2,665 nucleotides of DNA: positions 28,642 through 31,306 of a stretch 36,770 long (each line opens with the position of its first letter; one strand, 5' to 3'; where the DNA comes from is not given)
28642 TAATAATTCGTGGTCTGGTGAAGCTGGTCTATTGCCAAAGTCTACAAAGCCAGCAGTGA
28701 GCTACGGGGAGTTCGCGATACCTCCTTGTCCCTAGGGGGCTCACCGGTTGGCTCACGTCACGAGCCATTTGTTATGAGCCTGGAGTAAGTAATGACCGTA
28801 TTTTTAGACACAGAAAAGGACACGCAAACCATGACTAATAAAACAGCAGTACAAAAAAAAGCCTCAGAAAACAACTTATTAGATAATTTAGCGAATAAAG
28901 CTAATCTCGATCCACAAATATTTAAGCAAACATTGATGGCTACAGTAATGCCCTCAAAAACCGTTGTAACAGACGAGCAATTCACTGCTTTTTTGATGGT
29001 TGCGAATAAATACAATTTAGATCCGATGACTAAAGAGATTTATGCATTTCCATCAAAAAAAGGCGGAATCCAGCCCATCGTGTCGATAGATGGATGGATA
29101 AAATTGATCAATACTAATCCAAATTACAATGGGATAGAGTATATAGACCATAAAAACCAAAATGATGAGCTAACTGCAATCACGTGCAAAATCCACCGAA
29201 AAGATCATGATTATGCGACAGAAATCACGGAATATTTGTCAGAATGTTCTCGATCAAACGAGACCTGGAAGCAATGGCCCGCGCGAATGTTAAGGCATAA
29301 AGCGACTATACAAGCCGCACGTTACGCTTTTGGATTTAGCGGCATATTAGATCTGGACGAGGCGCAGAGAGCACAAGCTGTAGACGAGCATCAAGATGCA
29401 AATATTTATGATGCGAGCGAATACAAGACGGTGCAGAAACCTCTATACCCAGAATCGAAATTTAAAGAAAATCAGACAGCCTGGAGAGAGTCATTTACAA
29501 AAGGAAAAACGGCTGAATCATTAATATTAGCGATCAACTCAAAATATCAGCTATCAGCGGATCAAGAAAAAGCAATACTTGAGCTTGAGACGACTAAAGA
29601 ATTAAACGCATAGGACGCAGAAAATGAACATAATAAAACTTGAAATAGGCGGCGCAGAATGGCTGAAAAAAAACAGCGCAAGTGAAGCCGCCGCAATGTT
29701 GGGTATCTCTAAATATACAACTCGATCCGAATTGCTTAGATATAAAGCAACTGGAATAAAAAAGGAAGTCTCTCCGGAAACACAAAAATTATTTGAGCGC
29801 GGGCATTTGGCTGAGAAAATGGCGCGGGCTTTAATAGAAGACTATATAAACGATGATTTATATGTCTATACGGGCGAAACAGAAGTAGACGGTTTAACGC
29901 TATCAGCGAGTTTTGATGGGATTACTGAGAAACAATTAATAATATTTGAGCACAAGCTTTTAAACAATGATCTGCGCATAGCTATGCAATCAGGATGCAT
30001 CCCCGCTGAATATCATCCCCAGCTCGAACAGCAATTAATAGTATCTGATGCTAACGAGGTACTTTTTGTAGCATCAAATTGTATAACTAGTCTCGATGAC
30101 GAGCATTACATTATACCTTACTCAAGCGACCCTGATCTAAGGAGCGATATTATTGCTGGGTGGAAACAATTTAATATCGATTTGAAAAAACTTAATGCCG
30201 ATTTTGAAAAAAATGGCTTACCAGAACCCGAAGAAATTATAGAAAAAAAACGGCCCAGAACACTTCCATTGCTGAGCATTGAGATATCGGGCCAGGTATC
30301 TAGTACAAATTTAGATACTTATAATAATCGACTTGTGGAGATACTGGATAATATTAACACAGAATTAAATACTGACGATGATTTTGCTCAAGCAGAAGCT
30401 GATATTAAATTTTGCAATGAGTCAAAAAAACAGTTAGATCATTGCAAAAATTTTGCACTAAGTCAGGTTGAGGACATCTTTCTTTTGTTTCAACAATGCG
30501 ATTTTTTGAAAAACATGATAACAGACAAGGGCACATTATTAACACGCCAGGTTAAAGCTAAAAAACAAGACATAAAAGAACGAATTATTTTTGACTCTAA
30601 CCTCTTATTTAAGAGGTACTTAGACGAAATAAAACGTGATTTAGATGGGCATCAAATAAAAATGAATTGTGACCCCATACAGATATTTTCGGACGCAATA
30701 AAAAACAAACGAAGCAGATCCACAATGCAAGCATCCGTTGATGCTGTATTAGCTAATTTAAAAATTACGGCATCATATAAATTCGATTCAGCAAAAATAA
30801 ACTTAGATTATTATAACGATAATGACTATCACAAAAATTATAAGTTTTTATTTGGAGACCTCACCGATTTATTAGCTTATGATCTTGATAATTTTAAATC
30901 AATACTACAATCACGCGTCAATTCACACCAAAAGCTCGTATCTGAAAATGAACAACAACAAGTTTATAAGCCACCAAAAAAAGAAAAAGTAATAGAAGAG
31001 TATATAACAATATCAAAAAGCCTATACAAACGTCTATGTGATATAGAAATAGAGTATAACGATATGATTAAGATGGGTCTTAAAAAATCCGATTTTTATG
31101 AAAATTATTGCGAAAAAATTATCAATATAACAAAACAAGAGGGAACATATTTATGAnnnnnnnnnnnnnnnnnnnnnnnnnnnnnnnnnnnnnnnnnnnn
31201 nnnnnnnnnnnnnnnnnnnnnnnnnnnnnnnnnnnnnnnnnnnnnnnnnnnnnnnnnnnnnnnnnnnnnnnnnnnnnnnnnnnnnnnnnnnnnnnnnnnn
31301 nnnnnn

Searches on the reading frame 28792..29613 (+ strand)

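Call 9: search_protein_families(library=pfam, proteins=[window:28792-29613:+], max_evalue=0.01)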
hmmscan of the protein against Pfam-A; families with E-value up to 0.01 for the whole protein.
window:28792-29613:+ (273 aa): 1 family
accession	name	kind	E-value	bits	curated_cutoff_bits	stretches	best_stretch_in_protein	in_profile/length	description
PF03837.19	RecT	-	1.7e-25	90.2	24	1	53-195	17-188/198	RecT family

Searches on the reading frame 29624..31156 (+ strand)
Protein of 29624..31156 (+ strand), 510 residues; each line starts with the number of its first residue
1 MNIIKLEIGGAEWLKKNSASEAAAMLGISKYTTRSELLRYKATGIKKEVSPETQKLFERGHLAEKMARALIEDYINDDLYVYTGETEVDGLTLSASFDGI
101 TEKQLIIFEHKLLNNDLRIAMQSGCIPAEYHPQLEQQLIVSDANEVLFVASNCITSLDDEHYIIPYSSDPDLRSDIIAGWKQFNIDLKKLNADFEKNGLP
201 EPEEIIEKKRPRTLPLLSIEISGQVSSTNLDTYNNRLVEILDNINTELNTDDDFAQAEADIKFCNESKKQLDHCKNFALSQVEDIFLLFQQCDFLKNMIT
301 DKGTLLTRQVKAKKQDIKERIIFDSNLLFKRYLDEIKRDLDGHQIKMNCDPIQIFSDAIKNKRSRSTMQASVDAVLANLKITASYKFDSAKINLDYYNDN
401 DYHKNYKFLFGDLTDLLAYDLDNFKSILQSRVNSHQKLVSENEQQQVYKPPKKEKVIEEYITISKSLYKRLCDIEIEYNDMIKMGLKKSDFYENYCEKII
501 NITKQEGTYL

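Call 9: search_protein_families(library=pfam, proteins=[window:29624-31156:+], max_evalue=0.01)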
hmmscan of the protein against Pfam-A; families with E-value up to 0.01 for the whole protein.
window:29624-31156:+ (510 aa): 1 family
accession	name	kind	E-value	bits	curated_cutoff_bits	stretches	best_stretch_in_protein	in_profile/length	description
PF09588.16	YqaJ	-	1.2e-09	39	22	1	17-143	10-149/150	YqaJ-like viral recombinase domain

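Call 36: find_related_loci(query=window:29624-31156:+, collection=viral_contigs, flank=10000)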
Query window:29624-31156:+ (510 aa) in viral_contigs; peptide patterns used: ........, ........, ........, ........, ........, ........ (x = any residue, [..] = any of these).
4 stretches matched a pattern; 1 encode a relative of the query (tblastn E <= 1e-3); 1 distinct loci.
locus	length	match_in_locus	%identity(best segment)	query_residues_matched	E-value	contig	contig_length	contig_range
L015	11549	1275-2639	29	1-459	2e-42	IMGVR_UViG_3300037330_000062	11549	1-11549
